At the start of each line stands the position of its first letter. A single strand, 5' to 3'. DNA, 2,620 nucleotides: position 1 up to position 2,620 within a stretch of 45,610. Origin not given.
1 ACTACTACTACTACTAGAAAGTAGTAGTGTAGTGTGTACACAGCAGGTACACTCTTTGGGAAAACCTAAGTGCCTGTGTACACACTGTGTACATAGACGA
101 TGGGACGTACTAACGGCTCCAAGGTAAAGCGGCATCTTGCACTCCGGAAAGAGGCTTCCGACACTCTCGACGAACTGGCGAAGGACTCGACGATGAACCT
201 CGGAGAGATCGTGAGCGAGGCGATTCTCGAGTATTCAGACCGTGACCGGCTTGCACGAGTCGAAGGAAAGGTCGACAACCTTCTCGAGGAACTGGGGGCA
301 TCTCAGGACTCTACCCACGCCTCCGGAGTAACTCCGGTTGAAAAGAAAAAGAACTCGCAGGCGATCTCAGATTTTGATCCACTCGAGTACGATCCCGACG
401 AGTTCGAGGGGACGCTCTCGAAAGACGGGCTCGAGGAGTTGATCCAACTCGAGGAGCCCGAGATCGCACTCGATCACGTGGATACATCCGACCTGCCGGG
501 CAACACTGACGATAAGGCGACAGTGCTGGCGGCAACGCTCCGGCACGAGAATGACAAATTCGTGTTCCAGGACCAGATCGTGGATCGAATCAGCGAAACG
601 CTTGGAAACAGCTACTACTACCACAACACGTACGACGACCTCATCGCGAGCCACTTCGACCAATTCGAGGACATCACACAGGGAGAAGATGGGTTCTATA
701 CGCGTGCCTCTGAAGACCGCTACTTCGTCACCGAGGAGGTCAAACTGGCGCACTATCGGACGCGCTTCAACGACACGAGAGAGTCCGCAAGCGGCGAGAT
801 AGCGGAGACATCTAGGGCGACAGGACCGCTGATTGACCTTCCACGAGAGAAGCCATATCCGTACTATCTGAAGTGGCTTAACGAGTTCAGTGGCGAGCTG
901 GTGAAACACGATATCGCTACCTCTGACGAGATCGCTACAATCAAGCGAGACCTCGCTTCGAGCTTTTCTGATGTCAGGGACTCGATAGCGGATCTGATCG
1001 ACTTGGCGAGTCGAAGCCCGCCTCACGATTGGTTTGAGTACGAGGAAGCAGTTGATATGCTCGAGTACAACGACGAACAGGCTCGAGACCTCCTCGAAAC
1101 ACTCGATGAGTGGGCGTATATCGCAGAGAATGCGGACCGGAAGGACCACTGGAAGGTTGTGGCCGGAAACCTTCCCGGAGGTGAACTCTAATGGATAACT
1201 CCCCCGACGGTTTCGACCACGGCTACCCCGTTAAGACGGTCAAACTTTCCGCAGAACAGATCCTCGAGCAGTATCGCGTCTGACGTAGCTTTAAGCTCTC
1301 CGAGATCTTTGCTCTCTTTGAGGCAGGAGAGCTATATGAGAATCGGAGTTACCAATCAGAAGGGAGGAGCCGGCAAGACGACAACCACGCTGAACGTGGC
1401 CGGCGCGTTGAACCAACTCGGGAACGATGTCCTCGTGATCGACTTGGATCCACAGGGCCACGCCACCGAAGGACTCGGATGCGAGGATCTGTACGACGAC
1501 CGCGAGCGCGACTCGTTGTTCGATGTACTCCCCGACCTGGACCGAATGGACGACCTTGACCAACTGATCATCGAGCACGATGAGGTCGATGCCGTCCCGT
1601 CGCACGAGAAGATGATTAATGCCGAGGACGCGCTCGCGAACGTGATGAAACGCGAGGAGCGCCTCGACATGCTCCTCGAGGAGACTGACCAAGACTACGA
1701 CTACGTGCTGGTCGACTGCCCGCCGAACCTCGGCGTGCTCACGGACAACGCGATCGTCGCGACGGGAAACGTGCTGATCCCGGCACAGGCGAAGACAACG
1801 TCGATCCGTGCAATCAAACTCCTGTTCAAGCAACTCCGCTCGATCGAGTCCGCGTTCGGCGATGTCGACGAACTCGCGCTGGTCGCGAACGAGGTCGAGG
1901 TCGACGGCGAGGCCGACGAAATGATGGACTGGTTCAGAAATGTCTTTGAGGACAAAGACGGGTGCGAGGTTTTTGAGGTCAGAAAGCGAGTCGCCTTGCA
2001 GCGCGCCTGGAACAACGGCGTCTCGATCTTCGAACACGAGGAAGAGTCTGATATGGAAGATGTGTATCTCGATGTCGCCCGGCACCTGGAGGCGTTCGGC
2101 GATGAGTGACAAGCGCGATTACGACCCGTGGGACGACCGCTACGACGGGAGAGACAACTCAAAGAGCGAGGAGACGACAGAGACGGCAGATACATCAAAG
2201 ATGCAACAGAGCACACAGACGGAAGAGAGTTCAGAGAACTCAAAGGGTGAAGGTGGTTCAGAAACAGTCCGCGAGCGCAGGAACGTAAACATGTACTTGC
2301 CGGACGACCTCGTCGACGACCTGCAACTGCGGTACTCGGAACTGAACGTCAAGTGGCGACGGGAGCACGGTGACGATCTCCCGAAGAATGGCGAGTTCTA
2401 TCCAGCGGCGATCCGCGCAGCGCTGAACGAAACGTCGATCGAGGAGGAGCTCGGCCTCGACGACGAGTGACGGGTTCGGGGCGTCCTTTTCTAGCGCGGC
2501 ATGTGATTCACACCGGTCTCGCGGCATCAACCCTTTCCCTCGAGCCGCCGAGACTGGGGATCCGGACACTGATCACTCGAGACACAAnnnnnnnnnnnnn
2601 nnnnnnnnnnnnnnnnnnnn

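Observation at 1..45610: Complete haloarchaeal siphovirus-like genome with plasmid-type maintenance genes and no visible integrase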

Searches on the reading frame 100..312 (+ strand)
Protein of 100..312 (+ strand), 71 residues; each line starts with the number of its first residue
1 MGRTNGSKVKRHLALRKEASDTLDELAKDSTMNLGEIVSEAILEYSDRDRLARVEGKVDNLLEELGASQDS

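Call 63: search_protein_families(library=pfam, max_evalue=1, proteins=[window:100-312:+])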
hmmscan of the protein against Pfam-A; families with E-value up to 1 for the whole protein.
seq(71 aa): 1 family
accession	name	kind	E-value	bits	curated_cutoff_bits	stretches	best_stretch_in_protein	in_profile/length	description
PF01402.27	RHH_1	-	0.017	15.5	20.5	1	17-47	8-38/39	Ribbon-helix-helix protein, copG family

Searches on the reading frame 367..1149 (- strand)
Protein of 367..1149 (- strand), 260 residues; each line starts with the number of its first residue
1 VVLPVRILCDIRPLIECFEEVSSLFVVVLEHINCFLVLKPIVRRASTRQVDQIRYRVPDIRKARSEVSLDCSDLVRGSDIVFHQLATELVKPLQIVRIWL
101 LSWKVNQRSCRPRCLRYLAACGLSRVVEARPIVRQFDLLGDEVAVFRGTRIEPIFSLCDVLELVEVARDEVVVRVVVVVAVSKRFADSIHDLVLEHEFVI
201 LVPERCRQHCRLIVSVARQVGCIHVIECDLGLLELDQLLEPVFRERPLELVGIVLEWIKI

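Call 109: search_protein_families(library=pfam, max_evalue=0.01, proteins=[window:367-1149:-])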
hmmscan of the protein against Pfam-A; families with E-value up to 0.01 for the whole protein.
window:367-1149:- (260 aa): 0 families

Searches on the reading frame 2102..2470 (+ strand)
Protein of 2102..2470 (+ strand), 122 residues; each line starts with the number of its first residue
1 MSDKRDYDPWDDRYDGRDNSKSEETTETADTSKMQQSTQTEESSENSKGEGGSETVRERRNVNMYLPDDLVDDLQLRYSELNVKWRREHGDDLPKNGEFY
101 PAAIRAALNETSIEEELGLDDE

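Call 57: search_protein_families(library=ncbifam, max_evalue=0.01, proteins=[window:2102-2470:+])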
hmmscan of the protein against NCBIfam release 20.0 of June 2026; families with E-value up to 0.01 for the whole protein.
window:2102-2470:+ (122 aa): 0 families

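Call 63: search_protein_families(library=pfam, max_evalue=1, proteins=[window:2102-2470:+])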
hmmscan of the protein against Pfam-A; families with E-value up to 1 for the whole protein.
window:2102-2470:+ (122 aa): 0 families

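Call 64: find_homologous_proteins(query=window:2102-2470:+, max_evalue=0.001)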
Query window:2102-2470:+ (122 aa): 108 proteins with E <= 0.001 among 122 candidates.
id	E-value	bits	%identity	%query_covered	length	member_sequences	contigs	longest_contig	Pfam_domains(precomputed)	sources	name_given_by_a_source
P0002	1.2e-72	260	100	100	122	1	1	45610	PF26492.1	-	-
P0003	1.2e-38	150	62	98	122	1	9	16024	PF26492.1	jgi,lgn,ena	-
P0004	1.3e-38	150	62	98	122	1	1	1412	PF26492.1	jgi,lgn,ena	jgi:hypothetical protein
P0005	1.6e-38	150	65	100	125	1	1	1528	PF26492.1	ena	-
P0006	2.2e-38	149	62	98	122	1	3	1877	PF26492.1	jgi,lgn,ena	jgi:hypothetical protein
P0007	3.7e-38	149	64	98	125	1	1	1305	PF26492.1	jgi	-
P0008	5.8e-38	148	60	98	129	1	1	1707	PF26492.1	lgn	-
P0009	7.6e-38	147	61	98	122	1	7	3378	PF26492.1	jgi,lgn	jgi:hypothetical protein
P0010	8.2e-38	147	62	100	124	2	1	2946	PF26492.1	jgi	jgi:hypothetical protein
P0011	1.1e-37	147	61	100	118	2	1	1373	PF26492.1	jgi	jgi:hypothetical protein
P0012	1.9e-37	146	56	98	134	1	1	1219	PF26492.1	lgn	-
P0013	2.1e-37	146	62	97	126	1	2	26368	PF26492.1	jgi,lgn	jgi:hypothetical protein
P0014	2.3e-37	146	56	97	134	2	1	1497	PF26492.1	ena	-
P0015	3.5e-37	145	61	98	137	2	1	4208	PF26492.1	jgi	-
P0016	3.9e-37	145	62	100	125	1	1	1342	PF26492.1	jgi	-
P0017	6.3e-37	145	55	98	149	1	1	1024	PF26492.1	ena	-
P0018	7.0e-37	144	58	99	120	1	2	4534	PF26492.1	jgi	-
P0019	8.2e-37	144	62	100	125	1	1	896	PF26492.1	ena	-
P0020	9.8e-37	144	58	98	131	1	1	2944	PF26492.1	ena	-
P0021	1.0e-36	144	63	98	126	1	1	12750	PF26492.1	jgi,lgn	-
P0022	1.2e-36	144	60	100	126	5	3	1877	PF26492.1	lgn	-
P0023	1.4e-36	143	58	99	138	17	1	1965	PF26492.1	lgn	-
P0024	1.7e-36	143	59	98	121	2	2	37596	PF26492.1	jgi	jgi:hypothetical protein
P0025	2.6e-36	143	61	99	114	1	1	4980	PF26492.1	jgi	-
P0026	2.8e-36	142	61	99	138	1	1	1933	PF26492.1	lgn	-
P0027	2.9e-36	142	60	95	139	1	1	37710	PF26492.1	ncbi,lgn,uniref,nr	ncbi:hypothetical protein C464_17472 [Halorubrum coriense DSM 10284]|uniref:DUF8160 domain-containin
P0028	3.3e-36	142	57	100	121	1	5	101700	PF26492.1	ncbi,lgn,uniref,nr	ncbi:hypothetical protein [Haloarcula argentinensis]|uniref:hypothetical protein n=1 Tax=Haloarcula 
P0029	3.8e-36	142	62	100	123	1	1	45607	PF26492.1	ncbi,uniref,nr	ncbi:hypothetical protein RBH20_20905 [Haloarcula sp. H-GB4]|uniref:hypothetical protein n=1 Tax=Hal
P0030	4.2e-36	142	55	98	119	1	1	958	PF26492.1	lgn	-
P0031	4.6e-36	142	59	98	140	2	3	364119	PF26492.1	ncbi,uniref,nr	ncbi:hypothetical protein [Halorubrum ezzemoulense]|uniref:hypothetical protein n=1 Tax=Halorubrum e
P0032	6.0e-36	141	56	98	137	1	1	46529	PF26492.1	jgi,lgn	jgi:cytoskeletal protein RodZ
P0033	6.0e-36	141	58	98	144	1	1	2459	PF26492.1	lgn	-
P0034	6.1e-36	141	60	95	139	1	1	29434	PF26492.1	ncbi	ncbi:hypothetical protein [Halorubrum sp. N11]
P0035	6.3e-36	141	59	95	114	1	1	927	PF26492.1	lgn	-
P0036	6.5e-36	141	57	100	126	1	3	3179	PF26492.1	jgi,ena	-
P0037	7.5e-36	141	63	98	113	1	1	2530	PF26492.1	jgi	-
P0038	7.7e-36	141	58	97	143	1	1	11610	PF26492.1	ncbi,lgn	-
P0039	7.8e-36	141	60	100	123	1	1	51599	PF26492.1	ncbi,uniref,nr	ncbi:hypothetical protein [Haloarcula argentinensis]|uniref:DUF8160 domain-containing protein n=1 Ta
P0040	9.5e-36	141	59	98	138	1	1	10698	PF26492.1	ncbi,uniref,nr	ncbi:hypothetical protein PM025_17670 [Halorubrum ezzemoulense]|uniref:hypothetical protein n=1 Tax=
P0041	1.2e-35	140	57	100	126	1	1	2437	PF26492.1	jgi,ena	-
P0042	1.4e-35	140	59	100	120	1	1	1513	PF26492.1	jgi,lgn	jgi:hypothetical protein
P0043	1.7e-35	140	57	100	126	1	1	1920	PF26492.1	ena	-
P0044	1.7e-35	140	55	100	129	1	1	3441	PF26492.1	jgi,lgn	-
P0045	1.8e-35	140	60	95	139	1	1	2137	PF26492.1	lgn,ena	-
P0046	1.9e-35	140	57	100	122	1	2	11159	PF26492.1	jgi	-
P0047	1.9e-35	140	55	98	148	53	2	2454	PF26492.1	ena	-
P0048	2.5e-35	139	53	90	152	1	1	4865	PF26492.1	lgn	-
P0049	2.8e-35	139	60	95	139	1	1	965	PF26492.1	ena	-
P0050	3.3e-35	139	55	98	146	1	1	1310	PF26492.1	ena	-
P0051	3.6e-35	139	60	95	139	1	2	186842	PF26492.1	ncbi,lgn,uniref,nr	ncbi:hypothetical protein [Halorubrum aquaticum]|uniref:hypothetical protein n=1 Tax=Halorubrum aqua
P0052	3.7e-35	139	51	97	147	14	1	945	PF26492.1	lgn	-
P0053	3.8e-35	139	56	93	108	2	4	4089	PF26492.1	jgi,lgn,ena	jgi:hypothetical protein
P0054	4.4e-35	139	56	100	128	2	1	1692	PF26492.1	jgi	-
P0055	5.4e-35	138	50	98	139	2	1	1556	PF26492.1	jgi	-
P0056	5.4e-35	138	54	97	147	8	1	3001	PF26492.1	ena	-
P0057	5.4e-35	138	64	84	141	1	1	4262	PF26492.1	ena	-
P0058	5.5e-35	138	59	95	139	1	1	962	PF26492.1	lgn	-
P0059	7.3e-35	138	60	98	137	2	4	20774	PF26492.1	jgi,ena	-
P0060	7.9e-35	138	60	98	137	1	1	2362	PF26492.1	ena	-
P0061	8.7e-35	138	55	98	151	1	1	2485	PF26492.1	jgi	jgi:hypothetical protein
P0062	9.8e-35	137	59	95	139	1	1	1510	PF26492.1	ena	-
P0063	9.9e-35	137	58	98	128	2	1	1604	PF26492.1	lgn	-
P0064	1.1e-34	137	58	95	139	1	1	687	PF26492.1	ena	-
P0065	1.3e-34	137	58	98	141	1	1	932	PF26492.1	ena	-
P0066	1.3e-34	137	57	97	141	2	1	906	PF26492.1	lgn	-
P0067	1.6e-34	137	59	98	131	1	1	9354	PF26492.1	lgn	-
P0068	1.7e-34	137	68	80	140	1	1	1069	PF26492.1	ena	-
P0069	2.0e-34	137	63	85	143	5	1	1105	PF26492.1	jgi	-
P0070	2.4e-34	136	59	95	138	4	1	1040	PF26492.1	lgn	-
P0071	3.6e-34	136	59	95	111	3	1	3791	PF26492.1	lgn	-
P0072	4.3e-34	135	59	98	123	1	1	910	PF26492.1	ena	-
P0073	4.8e-34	135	53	98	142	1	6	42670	PF26492.1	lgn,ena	-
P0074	5.9e-34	135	58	97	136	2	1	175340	PF26492.1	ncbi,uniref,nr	ncbi:hypothetical protein [Halorubrum amylolyticum]|uniref:hypothetical protein n=1 Tax=Halorubrum a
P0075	1.5e-33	134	55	99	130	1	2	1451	PF26492.1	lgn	-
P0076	1.6e-33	134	57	94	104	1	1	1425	PF26492.1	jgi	jgi:hypothetical protein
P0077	1.6e-33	134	74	56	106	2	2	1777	PF26492.1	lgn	-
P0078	1.9e-33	133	56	97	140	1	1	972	PF26492.1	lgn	-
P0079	1.9e-33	133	58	93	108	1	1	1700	PF26492.1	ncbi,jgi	jgi:hypothetical protein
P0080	2.3e-33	133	57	93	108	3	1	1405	PF26492.1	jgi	jgi:hypothetical protein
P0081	3.0e-33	133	55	93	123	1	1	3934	PF26492.1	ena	-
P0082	6.2e-33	132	58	95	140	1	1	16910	PF26492.1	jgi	-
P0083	1.0e-32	131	68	75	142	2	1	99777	PF26492.1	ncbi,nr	ncbi:hypothetical protein [Halorubrum persicum]|nr:hypothetical protein [Halorubrum persicum]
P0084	3.2e-32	129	57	93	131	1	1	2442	PF26492.1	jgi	jgi:hypothetical protein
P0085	4.5e-32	129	53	98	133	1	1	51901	PF26492.1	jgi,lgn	jgi:hypothetical protein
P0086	4.8e-32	129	53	98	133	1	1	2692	PF26492.1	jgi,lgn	jgi:hypothetical protein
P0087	5.3e-32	129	52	93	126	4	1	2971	PF26492.1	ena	-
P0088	5.9e-32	129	58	98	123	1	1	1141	PF26492.1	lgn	-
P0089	6.2e-31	125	55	96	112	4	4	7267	PF26492.1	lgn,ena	-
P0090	7.2e-31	125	59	98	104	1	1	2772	PF26492.1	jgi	-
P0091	6.3e-30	122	73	54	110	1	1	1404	PF26492.1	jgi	jgi:hypothetical protein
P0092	1.2e-29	121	57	93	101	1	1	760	PF26492.1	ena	-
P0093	1.9e-29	120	70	71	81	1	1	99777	PF26492.1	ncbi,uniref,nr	ncbi:HNH endonuclease [Halorubrum persicum]|uniref:HNH endonuclease n=2 Tax=Halorubrum persicum TaxI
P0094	2.0e-29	120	73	66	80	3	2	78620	PF26492.1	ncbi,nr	ncbi:HNH endonuclease [Halorubrum sp. Atlit-26R]|nr:HNH-type endonuclease [Halorubrum terrestre JCM 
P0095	1.2e-28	118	50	96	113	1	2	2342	PF26492.1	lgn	-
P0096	6.8e-28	115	70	54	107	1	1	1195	PF26492.1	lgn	-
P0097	8.6e-28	115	67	66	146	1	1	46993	PF01844.30,PF13392.13,PF26492.1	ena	-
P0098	2.4e-27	114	66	51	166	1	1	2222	PF26492.1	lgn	-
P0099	2.2e-25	107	38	96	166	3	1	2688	PF26492.1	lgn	-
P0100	2.0e-24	104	64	11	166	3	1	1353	PF26492.1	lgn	-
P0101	2.4e-24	104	62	67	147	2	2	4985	PF01844.30,PF13392.13,PF26492.1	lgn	-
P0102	1.7e-22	98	51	98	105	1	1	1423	PF26492.1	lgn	-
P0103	5.5e-22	96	61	54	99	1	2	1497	PF26492.1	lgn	-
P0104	3.5e-21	94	74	47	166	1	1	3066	PF26492.1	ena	-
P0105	1.8e-20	92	47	80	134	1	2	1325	PF26492.1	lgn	-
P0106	2.1e-20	91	40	98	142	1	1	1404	PF26492.1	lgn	-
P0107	2.0e-17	82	43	100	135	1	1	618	PF26492.1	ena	-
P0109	1.4e-15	76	44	84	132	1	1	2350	PF26492.1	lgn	-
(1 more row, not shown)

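Call 65: find_encoding_contigs(protein=P0029, flank=10000, max_places=2)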
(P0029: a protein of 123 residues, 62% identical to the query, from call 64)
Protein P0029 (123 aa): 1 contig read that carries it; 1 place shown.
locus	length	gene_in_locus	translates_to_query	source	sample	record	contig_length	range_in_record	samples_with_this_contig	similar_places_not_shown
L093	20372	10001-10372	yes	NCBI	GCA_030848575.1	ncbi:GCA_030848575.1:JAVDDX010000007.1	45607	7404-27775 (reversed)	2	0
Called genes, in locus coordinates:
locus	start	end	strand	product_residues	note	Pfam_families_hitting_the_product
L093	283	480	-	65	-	-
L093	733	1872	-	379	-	-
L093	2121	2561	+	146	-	-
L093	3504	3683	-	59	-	PF26044:Antitox_halo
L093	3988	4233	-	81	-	-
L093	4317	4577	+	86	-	-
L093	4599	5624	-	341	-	PF25958:DUF7995 (faint)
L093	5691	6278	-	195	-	-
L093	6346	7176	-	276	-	-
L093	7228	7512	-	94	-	-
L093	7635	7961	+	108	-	PF03551:PadR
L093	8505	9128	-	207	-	-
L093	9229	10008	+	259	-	PF00142:Fer4_NifH (faint), PF01656:CbiA, PF06564:CBP_BcsQ (weak), PF09140:MipZ, PF10609:ParA (weak), PF13614:AAA_31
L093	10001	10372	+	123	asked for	PF26492:DUF8160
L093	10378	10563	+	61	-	-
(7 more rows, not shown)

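Call 66: find_encoding_contigs(protein=P0073, flank=10000, max_places=2)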
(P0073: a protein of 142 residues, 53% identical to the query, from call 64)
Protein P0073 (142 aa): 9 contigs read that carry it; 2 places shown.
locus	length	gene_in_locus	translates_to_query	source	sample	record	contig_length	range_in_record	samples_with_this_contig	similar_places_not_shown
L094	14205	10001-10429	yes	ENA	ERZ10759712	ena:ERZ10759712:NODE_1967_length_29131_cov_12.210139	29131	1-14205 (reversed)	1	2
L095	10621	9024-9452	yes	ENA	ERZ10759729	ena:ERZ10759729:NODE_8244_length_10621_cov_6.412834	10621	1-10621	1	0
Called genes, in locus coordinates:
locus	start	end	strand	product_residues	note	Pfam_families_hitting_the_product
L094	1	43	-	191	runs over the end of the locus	-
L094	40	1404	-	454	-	PF01555:N6_N4_Mtase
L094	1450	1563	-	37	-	-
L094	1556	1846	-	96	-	-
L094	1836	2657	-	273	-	-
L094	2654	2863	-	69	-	-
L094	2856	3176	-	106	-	-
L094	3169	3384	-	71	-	-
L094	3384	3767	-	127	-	-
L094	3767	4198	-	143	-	-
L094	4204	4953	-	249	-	PF00705:PCNA_N, PF02747:PCNA_C (weak)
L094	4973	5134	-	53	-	-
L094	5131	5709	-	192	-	-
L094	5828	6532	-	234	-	PF03551:PadR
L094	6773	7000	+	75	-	PF01978:TrmB (weak)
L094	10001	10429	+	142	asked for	PF26492:DUF8160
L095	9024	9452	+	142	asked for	PF26492:DUF8160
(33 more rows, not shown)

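Call 75: predict_structure(alignment_id=A2)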
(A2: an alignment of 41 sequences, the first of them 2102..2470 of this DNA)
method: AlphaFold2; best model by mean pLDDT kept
length: 122 residues; sequences in the alignment: 41
mean_pLDDT: 70.4   pTM: 0.48
mean pLDDT of the five models: 70.4, 67.5, 66.2, 64.9, 63.9
residues with pLDDT >= 90: 53; 70-90: 7; 50-70: 21; < 50: 41
segments of 3 or more residues with pLDDT < 50: 1-3, 17-52
pLDDT, mean of each block of 10 residues (from residue 1): 60 55 41 43 40 53 86 95 94 94 94 92 60
secondary structure, 60 per line:
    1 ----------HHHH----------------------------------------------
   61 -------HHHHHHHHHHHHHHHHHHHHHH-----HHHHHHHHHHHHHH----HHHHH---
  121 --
elements in order: H11-14 H68-89 H95-108 H113-117

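Call 78: fold_search(model_id=the predicted structure, library=pdb)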
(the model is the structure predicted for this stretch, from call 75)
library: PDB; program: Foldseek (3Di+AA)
matches with E <= 10: 53; with E <= 0.001: 0
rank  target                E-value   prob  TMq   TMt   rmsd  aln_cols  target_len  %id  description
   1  1sd5                  1.7e+00  0.25  0.26  0.19   4.8        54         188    9  Crystal structure of Rv1626 (released 2004-09-21)
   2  1s8n                  2.6e+00  0.20  0.26  0.19   4.8        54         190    9  Crystal structure of Rv1626 from Mycobacterium tuberculosis (released 2004-09-21)
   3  9e86_F                3.1e+00  0.11  0.20  0.10   7.2        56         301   11  De Novo Mycobacterium tuberculosis transcription initiation promoter complex with 5-mer RNA and open Beta' clamp (RNA  (released 2025-10-01)
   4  6edt_F                3.3e+00  0.10  0.20  0.10   7.2        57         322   10  Mycobacterium tuberculosis RNAP open promoter complex with RbpA/CarD and AP3 promoter (released 2018-11-21)
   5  6uu8_FFF              3.8e+00  0.10  0.21  0.12   7.2        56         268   12  E. coli mutant sigma-S transcription initiation complex with a 7-nt RNA ("Fresh" mutant crystal soaked with GTP, UTP (released 2020-08-26)
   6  8r3m_F                3.8e+00  0.09  0.20  0.10   7.3        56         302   11  Mycobacterium smegnatis RNA polymerase transcription initiation complex with SigmaA, RbpA, HelD N-terminal, CO and PCh (released 2024-10-02)
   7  3pru_D                4.6e+00  0.09  0.25  0.23   5.9        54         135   18  Crystal Structure of Phycobilisome 32.1 kDa linker polypeptide, phycocyanin-associated, rod 1 (fragment 14-158) from S (released 2010-12-15)
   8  6uu7_FFF              4.6e+00  0.09  0.21  0.11   7.2        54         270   13  E. coli sigma-S transcription initiation complex with a 6-nt RNA and an NTP ("Old" crystal soaked with UTP, CTP, ddG (released 2020-08-26)
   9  6uu9_FFF              4.6e+00  0.09  0.21  0.11   7.2        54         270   13  E. coli mutant sigma-S transcription initiation complex with an 8-nt RNA ("Fresh" mutant crystal soaked with GTP, UT (released 2020-08-26)
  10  1u9p                  4.6e+00  0.06  0.18  0.22   7.6        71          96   15  Permuted single-chain Arc (released 2005-02-15)
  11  1fnt_A                4.9e+00  0.15  0.27  0.15   3.0        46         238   17  CRYSTAL STRUCTURE OF THE 20S PROTEASOME FROM YEAST IN COMPLEX WITH THE PROTEASOME ACTIVATOR PA26 FROM TRYPANOSOME BRUC (released 2001-04-11)
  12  1iru_A                5.2e+00  0.15  0.28  0.15   3.7        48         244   12  Crystal Structure of the mammalian 20S proteasome at 2.75 A resolution (released 2002-05-22)
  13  8vr7_D                5.2e+00  0.13  0.22  0.16   5.3        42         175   14  crystal structure of the Pcryo_0619 N-acetyltransferase from Psychrobacter cryohalolentis K5 int he presence of acetyl (released 2024-01-31)
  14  1ryp_A                5.2e+00  0.13  0.25  0.14   5.2        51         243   20  CRYSTAL STRUCTURE OF THE 20S PROTEASOME FROM YEAST AT 2.4 ANGSTROMS RESOLUTION (released 1998-04-15)
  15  9fjp_f                5.2e+00  0.07  0.19  0.10   7.5        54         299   17  Cryo-EM structure of Mycobacterium tuberculosis sigma-B RNA polymerase bound to -10 promoter element ssDNA oligo (released 2025-04-02)
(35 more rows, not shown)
